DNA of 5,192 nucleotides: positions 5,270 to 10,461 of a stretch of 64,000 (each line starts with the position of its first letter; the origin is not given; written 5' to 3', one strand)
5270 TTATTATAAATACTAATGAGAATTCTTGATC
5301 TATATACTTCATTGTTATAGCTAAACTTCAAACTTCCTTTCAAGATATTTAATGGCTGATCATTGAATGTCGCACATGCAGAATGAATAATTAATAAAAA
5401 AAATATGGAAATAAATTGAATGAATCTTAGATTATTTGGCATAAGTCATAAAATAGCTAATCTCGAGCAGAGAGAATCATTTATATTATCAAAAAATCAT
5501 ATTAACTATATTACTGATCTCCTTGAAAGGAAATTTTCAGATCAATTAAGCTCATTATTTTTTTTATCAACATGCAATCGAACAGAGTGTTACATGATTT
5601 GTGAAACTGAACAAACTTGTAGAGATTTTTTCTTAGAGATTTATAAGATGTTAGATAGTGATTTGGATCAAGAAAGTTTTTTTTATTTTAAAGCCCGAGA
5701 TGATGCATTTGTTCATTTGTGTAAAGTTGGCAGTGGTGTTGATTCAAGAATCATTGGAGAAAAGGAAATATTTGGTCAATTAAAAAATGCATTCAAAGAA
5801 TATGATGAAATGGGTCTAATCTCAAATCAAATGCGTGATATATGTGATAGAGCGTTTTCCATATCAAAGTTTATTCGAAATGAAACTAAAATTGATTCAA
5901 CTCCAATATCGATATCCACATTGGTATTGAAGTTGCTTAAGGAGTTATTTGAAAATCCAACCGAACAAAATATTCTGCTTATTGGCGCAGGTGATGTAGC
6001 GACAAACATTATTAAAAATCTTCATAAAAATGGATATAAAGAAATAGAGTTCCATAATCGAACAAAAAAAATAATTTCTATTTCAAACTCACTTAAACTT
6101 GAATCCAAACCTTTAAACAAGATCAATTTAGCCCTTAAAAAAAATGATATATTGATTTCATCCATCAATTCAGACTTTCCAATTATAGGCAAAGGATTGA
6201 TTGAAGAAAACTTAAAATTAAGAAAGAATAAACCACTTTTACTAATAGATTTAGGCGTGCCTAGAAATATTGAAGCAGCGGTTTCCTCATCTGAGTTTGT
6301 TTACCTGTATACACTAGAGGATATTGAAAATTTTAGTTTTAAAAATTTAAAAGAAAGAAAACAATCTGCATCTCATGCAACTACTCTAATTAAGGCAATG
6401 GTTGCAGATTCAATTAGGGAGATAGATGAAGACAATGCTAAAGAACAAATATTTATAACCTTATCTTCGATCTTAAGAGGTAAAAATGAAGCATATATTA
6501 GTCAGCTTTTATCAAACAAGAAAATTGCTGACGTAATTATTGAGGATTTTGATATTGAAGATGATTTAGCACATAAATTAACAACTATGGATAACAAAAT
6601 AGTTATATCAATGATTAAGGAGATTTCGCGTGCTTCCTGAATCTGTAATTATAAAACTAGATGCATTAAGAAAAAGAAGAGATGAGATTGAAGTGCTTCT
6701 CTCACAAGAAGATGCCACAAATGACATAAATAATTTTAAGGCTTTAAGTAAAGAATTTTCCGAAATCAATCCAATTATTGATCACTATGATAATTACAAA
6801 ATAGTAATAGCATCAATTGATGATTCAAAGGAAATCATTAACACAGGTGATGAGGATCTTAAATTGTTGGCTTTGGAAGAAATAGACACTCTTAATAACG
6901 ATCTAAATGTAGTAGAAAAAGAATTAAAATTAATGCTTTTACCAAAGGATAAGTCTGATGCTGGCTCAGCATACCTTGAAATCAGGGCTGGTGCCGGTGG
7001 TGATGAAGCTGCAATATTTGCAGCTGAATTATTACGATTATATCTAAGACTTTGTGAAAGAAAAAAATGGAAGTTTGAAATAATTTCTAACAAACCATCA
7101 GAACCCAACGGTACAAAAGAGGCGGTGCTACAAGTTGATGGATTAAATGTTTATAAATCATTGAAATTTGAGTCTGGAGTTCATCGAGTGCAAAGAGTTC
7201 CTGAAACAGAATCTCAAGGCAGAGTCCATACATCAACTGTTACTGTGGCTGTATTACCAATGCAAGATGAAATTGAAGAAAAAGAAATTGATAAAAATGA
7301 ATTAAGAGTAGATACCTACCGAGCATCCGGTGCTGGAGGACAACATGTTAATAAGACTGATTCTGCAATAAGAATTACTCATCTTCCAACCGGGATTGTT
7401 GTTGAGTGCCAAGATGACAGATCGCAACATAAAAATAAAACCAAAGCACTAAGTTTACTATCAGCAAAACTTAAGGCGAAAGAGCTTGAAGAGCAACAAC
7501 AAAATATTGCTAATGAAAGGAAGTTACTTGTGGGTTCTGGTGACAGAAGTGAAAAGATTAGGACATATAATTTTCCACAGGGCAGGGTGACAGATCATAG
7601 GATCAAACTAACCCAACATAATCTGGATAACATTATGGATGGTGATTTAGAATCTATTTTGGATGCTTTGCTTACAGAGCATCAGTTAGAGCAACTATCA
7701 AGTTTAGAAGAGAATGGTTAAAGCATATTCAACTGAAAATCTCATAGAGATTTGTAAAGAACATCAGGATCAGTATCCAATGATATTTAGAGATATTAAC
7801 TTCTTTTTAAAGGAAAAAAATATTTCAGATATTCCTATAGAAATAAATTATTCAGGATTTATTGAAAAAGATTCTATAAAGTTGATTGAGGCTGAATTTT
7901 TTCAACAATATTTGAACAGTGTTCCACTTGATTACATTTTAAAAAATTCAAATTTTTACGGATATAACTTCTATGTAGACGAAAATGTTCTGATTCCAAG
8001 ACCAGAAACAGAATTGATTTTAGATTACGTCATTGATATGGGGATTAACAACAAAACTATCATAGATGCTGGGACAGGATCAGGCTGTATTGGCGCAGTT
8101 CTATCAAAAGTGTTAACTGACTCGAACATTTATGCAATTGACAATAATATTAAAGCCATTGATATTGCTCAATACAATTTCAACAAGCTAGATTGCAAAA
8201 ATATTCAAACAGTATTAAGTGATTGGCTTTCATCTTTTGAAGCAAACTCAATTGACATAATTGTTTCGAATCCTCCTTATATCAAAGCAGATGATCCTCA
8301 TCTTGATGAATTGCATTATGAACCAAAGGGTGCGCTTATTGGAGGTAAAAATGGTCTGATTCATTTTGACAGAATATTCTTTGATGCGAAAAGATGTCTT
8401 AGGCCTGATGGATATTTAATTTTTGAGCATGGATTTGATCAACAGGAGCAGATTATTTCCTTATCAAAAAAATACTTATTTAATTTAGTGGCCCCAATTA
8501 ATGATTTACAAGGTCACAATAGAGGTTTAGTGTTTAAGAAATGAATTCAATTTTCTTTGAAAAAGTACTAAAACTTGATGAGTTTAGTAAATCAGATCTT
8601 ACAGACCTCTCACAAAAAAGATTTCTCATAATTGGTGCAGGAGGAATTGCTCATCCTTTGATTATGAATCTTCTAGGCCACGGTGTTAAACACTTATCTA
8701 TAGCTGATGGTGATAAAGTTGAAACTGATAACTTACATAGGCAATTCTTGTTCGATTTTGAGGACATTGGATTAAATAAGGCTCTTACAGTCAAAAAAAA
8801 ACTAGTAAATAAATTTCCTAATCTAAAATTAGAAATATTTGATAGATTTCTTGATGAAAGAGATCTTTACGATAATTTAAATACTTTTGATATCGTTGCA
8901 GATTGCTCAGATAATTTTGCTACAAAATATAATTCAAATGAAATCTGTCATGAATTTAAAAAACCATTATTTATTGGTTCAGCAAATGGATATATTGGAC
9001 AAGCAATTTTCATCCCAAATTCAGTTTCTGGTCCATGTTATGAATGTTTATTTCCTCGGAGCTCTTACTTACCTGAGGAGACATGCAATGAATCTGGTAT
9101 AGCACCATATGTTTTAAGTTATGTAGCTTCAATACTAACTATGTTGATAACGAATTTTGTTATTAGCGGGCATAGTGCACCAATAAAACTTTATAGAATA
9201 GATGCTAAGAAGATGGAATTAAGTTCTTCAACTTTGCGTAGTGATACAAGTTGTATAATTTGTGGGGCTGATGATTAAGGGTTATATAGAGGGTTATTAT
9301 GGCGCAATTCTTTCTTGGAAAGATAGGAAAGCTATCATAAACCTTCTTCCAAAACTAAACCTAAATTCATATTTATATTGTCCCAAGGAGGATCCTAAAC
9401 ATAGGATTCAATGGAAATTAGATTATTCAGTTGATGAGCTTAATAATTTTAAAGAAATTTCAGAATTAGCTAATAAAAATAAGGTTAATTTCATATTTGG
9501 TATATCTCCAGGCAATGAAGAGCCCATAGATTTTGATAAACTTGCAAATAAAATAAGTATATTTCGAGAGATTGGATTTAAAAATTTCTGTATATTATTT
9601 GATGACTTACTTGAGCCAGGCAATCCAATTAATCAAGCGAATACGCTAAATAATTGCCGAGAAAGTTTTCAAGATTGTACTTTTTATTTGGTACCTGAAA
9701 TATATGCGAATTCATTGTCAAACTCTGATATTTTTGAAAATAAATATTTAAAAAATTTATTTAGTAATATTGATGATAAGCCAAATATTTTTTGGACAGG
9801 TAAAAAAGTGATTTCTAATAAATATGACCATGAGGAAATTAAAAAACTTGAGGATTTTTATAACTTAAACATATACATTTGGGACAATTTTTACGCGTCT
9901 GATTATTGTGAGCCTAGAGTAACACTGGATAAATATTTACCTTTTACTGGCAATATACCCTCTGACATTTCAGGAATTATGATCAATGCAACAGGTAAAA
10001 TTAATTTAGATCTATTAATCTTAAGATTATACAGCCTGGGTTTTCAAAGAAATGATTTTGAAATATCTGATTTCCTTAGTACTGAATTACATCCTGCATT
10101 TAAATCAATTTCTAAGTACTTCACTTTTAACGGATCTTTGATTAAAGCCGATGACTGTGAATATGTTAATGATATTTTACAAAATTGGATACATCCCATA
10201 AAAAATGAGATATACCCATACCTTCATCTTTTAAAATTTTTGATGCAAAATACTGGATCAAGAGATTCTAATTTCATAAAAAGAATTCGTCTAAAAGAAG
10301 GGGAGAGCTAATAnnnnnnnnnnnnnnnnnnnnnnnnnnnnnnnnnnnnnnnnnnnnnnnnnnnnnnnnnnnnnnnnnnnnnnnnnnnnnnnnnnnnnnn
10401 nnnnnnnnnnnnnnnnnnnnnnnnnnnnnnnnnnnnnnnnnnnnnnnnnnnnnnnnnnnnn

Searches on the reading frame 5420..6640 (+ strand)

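Call 37: search_protein_families(library=pfam, proteins=[window:5420-6640:+], max_evalue=0.00001)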
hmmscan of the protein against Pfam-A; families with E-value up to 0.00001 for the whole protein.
window:5420-6640:+ (406 aa): 2 families
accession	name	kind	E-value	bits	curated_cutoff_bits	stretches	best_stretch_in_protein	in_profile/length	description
PF05201.20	GlutR_N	-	1.5e-31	109.7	27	1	7-156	2-151/151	Glutamyl-tRNAGlu reductase, N-terminal domain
PF01488.26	Shikimate_DH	-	9.1e-29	100.7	24.3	1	172-304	2-137/138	Shikimate / quinate 5-dehydrogenase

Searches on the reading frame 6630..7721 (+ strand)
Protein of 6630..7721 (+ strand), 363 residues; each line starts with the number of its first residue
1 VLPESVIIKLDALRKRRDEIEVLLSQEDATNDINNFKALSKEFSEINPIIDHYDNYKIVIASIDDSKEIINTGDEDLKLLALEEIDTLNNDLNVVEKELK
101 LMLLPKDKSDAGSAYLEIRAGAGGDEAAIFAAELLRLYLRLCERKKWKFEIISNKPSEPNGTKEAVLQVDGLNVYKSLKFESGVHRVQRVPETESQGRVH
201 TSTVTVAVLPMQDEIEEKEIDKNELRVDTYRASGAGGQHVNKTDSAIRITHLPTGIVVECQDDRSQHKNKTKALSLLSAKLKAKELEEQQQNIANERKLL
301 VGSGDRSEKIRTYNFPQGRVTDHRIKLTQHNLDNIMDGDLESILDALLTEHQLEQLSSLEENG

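Call 37: search_protein_families(library=pfam, proteins=[window:6630-7721:+], max_evalue=0.00001)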
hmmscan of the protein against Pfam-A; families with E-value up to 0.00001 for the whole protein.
window:6630-7721:+ (363 aa): 2 families
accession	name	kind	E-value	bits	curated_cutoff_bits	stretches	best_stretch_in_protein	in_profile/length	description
PF03462.23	PCRF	-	1.6e-66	224.3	24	1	14-206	2-194/194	PCRF domain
PF00472.26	RF-1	-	7.4e-44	148.9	35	1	215-324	3-116/116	RF-1 domain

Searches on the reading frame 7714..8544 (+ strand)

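Call 37: search_protein_families(library=pfam, proteins=[window:7714-8544:+], max_evalue=0.00001)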
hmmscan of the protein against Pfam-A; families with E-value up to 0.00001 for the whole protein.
window:7714-8544:+ (276 aa): 6 families
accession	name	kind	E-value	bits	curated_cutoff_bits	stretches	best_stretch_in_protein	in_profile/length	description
PF05175.20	MTS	-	1.5e-16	61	23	1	101-192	22-111/170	Methyltransferase small domain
PF13847.12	Methyltransf_31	-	1.1e-11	45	27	1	113-247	4-119/145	Methyltransferase domain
PF06325.19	PrmA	-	4e-08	33.5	22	1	99-186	148-233/296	Ribosomal protein L11 methyltransferase (PrmA)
PF13649.12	Methyltransf_25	-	2.5e-06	28.5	27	0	116-187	1-73/97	Methyltransferase domain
PF08241.18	Methyltransf_11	-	2.9e-06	28.3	21.2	0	118-186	2-67/95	Methyltransferase domain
PF03602.21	Cons_hypoth95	-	6.6e-06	26.3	24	0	109-198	38-134/182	Conserved hypothetical protein 95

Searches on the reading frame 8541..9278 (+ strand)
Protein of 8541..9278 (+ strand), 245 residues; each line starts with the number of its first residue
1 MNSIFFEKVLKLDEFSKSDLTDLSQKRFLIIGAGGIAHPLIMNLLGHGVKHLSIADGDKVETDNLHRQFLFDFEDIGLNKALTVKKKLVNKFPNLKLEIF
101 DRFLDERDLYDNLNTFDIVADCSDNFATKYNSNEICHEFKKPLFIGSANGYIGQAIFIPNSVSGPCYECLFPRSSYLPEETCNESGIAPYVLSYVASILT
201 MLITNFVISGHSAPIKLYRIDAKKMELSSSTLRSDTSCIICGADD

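Call 37: search_protein_families(library=pfam, proteins=[window:8541-9278:+], max_evalue=0.00001)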
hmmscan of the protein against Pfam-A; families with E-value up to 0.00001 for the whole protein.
window:8541-9278:+ (245 aa): 1 family
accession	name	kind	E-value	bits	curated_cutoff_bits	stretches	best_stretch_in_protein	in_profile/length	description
PF00899.27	ThiF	-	6.6e-48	163.4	28.1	1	10-238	5-236/238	ThiF family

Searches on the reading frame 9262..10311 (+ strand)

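Call 38: search_protein_families(library=pfam, proteins=[window:9262-10311:+], max_evalue=0.00001)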
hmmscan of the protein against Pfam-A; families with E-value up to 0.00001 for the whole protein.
window:9262-10311:+ (349 aa): 1 family
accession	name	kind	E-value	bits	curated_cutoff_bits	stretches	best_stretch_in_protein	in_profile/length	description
PF07555.19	NAGidase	-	2.7e-53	181.7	25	1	7-246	2-247/295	beta-N-acetylglucosaminidase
